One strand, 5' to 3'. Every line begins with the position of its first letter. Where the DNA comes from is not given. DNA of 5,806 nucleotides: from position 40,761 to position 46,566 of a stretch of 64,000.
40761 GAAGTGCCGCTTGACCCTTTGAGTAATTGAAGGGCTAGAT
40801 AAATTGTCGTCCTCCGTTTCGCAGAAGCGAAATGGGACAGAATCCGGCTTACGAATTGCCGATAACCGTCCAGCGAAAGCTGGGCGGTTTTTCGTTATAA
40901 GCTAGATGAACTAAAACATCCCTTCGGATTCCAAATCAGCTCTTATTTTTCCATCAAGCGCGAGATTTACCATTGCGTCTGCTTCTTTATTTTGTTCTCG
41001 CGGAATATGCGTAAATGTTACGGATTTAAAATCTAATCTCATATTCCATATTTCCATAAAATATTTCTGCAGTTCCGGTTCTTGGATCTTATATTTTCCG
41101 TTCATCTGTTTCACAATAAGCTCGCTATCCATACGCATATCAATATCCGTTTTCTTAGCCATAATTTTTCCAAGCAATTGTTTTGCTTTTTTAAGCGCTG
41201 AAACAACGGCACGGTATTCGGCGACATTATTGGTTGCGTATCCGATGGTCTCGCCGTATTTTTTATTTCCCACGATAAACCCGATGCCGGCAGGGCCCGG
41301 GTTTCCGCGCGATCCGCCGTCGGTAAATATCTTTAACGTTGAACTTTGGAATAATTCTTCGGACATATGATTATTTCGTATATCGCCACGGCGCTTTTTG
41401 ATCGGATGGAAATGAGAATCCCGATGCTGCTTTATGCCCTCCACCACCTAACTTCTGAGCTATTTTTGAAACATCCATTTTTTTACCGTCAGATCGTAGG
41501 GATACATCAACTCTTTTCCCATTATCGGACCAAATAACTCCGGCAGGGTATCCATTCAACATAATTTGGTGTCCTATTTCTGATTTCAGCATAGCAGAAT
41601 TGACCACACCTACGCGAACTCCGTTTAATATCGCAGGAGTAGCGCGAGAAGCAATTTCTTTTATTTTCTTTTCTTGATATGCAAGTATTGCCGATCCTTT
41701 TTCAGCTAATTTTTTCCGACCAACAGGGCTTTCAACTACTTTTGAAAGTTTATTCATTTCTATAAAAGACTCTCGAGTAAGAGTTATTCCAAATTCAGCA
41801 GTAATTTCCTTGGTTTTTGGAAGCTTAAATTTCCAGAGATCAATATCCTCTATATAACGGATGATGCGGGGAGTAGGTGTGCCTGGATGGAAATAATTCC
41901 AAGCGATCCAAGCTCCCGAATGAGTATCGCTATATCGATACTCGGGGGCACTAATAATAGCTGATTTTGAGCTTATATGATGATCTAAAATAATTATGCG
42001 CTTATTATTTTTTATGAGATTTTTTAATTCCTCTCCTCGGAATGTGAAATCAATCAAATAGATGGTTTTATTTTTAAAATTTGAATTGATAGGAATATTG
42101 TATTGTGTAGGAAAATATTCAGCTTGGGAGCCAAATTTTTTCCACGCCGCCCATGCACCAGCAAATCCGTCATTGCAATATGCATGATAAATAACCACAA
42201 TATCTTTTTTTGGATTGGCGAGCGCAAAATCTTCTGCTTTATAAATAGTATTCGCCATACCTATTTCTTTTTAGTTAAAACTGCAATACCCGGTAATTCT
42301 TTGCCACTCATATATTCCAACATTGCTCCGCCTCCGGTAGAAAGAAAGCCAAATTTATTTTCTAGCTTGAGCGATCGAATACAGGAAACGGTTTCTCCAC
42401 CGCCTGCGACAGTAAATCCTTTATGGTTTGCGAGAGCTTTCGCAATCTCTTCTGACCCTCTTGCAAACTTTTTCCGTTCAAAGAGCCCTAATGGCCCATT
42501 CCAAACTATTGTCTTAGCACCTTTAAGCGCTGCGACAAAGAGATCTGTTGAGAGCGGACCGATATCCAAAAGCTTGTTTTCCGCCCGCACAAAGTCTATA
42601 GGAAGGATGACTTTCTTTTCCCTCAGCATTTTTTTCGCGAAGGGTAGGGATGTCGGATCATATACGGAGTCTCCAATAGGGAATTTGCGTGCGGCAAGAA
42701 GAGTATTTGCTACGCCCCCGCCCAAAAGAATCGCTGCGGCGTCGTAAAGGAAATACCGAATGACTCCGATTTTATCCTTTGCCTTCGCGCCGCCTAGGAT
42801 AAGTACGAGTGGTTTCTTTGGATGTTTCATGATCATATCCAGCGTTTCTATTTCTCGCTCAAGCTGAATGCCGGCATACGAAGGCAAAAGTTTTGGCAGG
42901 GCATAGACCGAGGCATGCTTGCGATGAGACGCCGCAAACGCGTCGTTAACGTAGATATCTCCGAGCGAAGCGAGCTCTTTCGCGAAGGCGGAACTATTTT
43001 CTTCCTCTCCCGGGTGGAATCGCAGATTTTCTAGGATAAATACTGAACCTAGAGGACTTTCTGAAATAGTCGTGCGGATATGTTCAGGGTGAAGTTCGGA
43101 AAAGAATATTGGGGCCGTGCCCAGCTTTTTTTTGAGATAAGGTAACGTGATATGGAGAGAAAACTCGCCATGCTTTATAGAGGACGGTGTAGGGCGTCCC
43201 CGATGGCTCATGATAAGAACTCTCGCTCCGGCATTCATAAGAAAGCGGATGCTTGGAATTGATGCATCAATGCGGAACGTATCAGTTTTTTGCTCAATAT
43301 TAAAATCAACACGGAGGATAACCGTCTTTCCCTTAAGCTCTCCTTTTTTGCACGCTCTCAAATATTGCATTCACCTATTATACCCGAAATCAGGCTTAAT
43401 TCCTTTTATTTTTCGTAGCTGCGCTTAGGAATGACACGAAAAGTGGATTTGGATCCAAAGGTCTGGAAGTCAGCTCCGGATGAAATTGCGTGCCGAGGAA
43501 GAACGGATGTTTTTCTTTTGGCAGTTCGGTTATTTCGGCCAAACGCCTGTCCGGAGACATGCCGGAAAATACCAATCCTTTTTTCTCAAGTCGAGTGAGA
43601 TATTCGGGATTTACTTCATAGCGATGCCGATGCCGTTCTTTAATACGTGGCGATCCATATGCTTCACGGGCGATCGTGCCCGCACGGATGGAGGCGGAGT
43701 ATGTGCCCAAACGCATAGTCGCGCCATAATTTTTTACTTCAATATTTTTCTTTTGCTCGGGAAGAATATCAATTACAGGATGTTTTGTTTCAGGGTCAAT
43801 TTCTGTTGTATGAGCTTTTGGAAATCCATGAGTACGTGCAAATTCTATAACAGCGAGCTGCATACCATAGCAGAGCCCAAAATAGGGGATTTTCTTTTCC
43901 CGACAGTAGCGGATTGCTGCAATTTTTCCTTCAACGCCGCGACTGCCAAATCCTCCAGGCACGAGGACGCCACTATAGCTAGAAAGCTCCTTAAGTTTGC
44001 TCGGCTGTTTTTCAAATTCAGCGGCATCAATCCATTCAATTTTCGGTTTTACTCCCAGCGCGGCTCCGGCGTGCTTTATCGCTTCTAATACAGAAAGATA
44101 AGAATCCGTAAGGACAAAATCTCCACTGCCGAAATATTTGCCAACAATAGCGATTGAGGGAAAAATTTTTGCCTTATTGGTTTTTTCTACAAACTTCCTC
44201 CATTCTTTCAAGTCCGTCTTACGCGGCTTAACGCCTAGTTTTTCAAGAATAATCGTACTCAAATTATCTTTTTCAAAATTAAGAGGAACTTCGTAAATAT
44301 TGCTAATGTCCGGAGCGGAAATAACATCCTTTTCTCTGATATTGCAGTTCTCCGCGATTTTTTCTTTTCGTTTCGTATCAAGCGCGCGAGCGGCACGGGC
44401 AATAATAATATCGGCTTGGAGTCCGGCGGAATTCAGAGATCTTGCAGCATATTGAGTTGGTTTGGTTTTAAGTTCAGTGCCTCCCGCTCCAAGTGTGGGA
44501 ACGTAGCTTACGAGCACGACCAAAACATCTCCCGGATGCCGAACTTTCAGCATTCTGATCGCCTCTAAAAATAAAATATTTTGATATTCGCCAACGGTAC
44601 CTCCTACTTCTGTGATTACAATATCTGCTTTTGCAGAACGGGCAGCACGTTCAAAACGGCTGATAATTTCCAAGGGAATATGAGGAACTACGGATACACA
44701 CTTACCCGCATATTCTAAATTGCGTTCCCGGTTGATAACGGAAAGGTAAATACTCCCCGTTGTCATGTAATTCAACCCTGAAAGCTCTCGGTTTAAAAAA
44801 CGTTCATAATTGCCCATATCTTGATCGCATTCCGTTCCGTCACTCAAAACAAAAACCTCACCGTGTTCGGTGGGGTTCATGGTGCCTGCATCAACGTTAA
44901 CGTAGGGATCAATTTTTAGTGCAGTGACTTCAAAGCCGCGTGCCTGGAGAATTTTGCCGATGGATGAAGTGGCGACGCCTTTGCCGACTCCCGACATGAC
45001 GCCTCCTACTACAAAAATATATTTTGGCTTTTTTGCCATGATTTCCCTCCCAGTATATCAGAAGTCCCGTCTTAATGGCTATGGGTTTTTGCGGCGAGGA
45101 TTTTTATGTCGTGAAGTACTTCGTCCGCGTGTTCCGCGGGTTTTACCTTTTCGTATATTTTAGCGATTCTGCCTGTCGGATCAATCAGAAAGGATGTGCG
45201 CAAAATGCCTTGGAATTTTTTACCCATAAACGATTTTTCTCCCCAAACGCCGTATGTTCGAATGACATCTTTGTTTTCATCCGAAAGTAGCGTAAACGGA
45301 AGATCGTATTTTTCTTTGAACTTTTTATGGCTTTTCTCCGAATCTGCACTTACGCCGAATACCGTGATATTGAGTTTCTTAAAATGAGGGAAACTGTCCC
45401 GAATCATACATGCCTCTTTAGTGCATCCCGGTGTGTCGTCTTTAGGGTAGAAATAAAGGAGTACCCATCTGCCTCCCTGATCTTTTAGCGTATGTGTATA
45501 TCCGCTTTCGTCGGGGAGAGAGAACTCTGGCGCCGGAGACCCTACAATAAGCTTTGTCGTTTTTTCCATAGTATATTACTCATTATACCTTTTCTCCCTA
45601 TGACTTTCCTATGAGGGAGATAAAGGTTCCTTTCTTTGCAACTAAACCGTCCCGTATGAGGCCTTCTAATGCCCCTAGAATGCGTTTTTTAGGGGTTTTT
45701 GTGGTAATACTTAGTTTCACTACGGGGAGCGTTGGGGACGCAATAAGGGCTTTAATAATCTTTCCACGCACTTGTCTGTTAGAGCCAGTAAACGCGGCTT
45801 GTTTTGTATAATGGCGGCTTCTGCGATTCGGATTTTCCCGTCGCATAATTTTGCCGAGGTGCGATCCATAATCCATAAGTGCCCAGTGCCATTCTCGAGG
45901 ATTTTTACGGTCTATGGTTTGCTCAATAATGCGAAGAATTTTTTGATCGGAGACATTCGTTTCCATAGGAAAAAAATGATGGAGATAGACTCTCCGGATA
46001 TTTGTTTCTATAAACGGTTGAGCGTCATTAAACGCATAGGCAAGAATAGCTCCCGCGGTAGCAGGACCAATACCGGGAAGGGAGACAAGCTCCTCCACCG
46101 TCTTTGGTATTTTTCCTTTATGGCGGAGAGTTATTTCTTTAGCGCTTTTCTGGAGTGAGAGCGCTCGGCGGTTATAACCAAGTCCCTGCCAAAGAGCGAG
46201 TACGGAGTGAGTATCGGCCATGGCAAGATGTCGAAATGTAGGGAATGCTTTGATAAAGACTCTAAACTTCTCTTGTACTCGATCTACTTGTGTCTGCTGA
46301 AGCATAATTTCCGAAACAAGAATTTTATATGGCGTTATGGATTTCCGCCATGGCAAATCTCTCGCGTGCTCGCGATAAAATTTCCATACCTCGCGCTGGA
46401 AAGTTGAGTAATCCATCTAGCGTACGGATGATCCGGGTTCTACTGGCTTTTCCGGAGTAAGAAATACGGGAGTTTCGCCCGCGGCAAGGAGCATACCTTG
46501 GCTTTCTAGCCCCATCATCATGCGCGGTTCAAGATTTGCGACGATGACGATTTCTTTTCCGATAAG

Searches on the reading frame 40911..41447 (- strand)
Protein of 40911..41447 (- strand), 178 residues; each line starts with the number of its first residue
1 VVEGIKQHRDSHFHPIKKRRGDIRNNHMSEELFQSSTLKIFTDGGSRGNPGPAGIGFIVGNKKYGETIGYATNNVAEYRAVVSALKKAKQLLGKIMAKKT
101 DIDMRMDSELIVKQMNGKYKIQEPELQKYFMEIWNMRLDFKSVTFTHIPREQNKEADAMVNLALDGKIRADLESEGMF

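Call 64: search_protein_families(library=pfam, proteins=[window:40911-41447:-], max_evalue=0.001)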
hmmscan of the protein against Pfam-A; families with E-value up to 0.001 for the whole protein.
window:40911-41447:- (178 aa): 2 families
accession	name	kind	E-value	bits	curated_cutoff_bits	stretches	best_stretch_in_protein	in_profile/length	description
PF13456.12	RVT_3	-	2e-17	63.7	21.6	1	43-162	3-122/123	Reverse transcriptase-like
PF00075.30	RNase_H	-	3.8e-10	40.5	25.8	1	38-149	4-120/141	RNase H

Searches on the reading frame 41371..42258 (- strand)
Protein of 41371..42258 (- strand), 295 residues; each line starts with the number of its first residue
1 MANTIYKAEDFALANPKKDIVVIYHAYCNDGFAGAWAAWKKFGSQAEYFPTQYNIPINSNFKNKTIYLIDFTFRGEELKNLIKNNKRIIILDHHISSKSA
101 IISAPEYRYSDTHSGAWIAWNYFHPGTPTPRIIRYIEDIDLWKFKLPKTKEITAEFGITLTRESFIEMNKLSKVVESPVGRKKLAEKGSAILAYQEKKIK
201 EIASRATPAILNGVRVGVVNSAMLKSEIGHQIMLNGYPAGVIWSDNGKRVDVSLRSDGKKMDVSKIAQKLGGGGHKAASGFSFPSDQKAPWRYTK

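Call 64: search_protein_families(library=pfam, proteins=[window:41371-42258:-], max_evalue=0.001)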
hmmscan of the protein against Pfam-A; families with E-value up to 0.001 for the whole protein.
window:41371-42258:- (295 aa): 1 family
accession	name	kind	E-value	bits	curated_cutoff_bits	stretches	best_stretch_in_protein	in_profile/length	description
PF02272.25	DHHA1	-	8.3e-08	33.1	25.9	1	235-288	29-88/102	DHHA1 domain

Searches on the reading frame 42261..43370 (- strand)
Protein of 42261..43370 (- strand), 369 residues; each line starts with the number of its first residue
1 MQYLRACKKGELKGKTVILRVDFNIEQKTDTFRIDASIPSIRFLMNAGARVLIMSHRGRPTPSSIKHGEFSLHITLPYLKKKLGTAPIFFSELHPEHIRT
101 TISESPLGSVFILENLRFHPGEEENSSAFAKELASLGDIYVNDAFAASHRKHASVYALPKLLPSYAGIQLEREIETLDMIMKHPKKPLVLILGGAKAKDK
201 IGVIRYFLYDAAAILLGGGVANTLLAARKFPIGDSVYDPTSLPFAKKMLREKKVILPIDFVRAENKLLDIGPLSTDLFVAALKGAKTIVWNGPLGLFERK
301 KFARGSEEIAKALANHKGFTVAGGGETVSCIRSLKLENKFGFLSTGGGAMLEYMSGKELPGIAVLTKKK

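Call 64: search_protein_families(library=pfam, proteins=[window:42261-43370:-], max_evalue=0.001)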
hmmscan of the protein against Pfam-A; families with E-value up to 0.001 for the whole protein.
window:42261-43370:- (369 aa): 1 family
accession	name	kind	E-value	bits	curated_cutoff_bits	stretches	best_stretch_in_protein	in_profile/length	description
PF00162.24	PGK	-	1.7e-108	363.4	27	1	11-357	5-379/379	Phosphoglycerate kinase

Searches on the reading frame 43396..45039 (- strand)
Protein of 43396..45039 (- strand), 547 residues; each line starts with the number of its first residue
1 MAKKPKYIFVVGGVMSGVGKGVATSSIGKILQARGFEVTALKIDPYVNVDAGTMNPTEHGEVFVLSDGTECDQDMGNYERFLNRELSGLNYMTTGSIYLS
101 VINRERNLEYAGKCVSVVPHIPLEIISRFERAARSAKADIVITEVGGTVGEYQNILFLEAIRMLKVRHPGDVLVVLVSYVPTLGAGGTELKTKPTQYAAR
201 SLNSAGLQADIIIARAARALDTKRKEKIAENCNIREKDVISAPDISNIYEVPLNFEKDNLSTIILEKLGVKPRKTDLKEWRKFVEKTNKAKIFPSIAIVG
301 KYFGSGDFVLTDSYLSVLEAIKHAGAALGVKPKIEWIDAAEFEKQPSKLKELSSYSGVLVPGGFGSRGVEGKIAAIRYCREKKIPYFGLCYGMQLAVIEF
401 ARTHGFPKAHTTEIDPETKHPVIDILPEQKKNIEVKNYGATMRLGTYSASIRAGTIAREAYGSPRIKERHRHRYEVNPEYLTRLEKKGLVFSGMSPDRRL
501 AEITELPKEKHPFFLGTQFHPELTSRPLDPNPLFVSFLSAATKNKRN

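Call 64: search_protein_families(library=pfam, proteins=[window:43396-45039:-], max_evalue=0.001)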
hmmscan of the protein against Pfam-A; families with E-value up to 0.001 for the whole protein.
window:43396-45039:- (547 aa): 4 families
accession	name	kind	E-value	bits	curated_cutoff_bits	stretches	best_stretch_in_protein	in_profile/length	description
PF06418.20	CTP_synth_N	-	2.5e-101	338.9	26.1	1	6-269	1-264/265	CTP synthase N-terminus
PF00117.34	GATase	-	2.3e-40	138.7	22.8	1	309-538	1-188/190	Glutamine amidotransferase class-I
PF01656.29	CbiA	-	8.3e-05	23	25.4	1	11-139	3-54/125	CobQ/CobB/MinD/ParA nucleotide binding domain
PF07722.19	Peptidase_C26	-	0.00016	22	20.5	1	373-522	95-219/219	Peptidase C26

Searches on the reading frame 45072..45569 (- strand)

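Call 64: search_protein_families(library=pfam, proteins=[window:45072-45569:-], max_evalue=0.001)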
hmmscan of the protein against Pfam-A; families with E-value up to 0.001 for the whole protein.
window:45072-45569:- (165 aa): 3 families
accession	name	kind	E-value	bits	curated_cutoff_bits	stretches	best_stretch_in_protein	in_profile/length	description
PF00578.27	AhpC-TSA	-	6.2e-42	142.9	26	1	9-137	1-123/124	AhpC/TSA family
PF08534.16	Redoxin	-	5.3e-22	78.6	26.6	1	9-149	2-145/148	Redoxin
PF13911.12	AhpC-TSA_2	-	0.00039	21.2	27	1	57-117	3-56/114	AhpC/TSA antioxidant enzyme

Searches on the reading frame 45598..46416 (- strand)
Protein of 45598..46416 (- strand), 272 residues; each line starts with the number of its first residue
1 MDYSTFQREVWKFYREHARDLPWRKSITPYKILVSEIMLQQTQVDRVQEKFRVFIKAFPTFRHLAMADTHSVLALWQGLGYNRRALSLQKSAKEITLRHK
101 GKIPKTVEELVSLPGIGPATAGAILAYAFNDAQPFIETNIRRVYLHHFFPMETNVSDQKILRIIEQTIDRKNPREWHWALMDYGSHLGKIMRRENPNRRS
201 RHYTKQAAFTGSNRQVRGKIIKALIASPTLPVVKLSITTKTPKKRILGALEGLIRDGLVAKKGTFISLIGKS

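Call 64: search_protein_families(library=pfam, proteins=[window:45598-46416:-], max_evalue=0.001)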
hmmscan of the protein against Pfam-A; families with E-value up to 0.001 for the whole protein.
window:45598-46416:- (272 aa): 2 families
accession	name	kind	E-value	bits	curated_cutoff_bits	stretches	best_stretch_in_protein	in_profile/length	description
PF00730.31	HhH-GPD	-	2e-14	54.2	26.2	1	34-164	1-102/108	HhH-GPD superfamily base excision DNA repair protein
PF00633.29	HHH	-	4.3e-11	42.5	24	1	98-127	1-30/30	Helix-hairpin-helix motif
